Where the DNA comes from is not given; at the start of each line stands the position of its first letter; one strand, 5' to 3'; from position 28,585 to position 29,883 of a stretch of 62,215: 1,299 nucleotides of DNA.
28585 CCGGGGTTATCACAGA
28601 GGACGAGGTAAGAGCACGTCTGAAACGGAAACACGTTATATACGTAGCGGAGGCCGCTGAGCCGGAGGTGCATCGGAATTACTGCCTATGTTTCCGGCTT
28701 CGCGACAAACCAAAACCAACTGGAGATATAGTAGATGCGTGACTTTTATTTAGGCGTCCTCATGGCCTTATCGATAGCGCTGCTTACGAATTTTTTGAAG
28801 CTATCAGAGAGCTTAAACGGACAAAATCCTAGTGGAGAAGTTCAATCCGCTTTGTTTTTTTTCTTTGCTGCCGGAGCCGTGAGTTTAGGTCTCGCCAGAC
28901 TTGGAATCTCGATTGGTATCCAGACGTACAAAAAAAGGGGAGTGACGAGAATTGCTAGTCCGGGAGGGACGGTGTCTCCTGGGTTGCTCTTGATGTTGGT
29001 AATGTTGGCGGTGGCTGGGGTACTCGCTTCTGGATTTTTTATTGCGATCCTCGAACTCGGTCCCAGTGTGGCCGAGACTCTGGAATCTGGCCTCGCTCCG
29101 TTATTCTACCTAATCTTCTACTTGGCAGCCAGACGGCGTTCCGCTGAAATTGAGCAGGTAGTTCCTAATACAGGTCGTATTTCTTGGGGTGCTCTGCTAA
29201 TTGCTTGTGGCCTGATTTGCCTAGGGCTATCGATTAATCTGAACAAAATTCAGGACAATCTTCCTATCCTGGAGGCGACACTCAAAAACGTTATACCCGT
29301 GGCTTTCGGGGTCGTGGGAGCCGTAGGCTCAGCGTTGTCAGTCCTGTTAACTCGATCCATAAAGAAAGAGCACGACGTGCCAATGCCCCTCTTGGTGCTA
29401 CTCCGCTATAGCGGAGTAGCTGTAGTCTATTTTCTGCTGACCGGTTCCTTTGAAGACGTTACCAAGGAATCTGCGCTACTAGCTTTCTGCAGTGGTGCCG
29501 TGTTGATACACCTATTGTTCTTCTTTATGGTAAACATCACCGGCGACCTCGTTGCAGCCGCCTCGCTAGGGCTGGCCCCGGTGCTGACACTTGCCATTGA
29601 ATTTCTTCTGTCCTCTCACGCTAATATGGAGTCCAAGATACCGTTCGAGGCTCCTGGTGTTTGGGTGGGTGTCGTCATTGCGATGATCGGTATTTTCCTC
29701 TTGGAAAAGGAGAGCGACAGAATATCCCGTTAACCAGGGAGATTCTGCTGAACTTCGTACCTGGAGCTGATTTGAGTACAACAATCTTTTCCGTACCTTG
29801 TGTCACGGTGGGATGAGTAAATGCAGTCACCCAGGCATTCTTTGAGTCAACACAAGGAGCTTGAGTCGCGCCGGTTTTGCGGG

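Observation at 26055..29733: Candidate new system: ECF sigma factor flanked by two paralogous secreted Cys-rich hairpin peptides, plus unknown protein and EamA transporter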

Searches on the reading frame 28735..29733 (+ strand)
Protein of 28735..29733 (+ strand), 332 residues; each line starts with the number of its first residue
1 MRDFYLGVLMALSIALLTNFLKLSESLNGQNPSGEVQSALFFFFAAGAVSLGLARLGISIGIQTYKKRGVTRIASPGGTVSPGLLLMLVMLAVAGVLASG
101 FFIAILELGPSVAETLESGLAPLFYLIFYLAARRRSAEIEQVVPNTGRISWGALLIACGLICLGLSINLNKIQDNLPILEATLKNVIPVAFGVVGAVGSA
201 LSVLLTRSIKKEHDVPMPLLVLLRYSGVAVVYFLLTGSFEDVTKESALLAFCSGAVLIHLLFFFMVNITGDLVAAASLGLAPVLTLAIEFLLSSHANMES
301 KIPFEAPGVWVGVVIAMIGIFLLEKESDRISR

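Call 3: search_protein_families(library=pfam, proteins=[window:28735-29733:+], max_evalue=0.1)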
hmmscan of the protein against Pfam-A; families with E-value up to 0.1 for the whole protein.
window:28735-29733:+ (332 aa): 0 families

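Call 4: search_protein_families(library=ncbifam, proteins=[window:28735-29733:+], max_evalue=0.1)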
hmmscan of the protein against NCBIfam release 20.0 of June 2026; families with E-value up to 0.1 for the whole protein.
window:28735-29733:+ (332 aa): 0 families

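Call 37: search_protein_families(library=pfam, proteins=[window:28735-29733:+], max_evalue=10)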
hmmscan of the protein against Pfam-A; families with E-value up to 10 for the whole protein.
window:28735-29733:+ (332 aa): 0 families

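Call 38: search_protein_families(library=padloc, proteins=[window:28735-29733:+], max_evalue=1)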
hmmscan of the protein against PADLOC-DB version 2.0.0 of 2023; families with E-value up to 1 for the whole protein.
window:28735-29733:+ (332 aa): 0 families

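Call 39: search_protein_families(library=phrogs, proteins=[window:28735-29733:+], max_evalue=1)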
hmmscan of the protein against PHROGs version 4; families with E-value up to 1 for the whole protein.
window:28735-29733:+ (332 aa): 0 families

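Call 59: search_solved_structures(query=window:28735-29733:+, max_evalue=10)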
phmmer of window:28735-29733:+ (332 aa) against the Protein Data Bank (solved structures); distinct sequences matched with E-value up to 10: 1.
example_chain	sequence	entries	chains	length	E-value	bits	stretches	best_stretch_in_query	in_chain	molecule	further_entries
2hd0_A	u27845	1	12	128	0.27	13.9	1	88-174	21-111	Protease NS2-3 (p23)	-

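Call 72: search_dna_similar(query=window:28735-29733:+, collection=plasmids, mode=protein, max_evalue=0.01)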
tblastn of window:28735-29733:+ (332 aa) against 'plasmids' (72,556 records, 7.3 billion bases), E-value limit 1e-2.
No match.
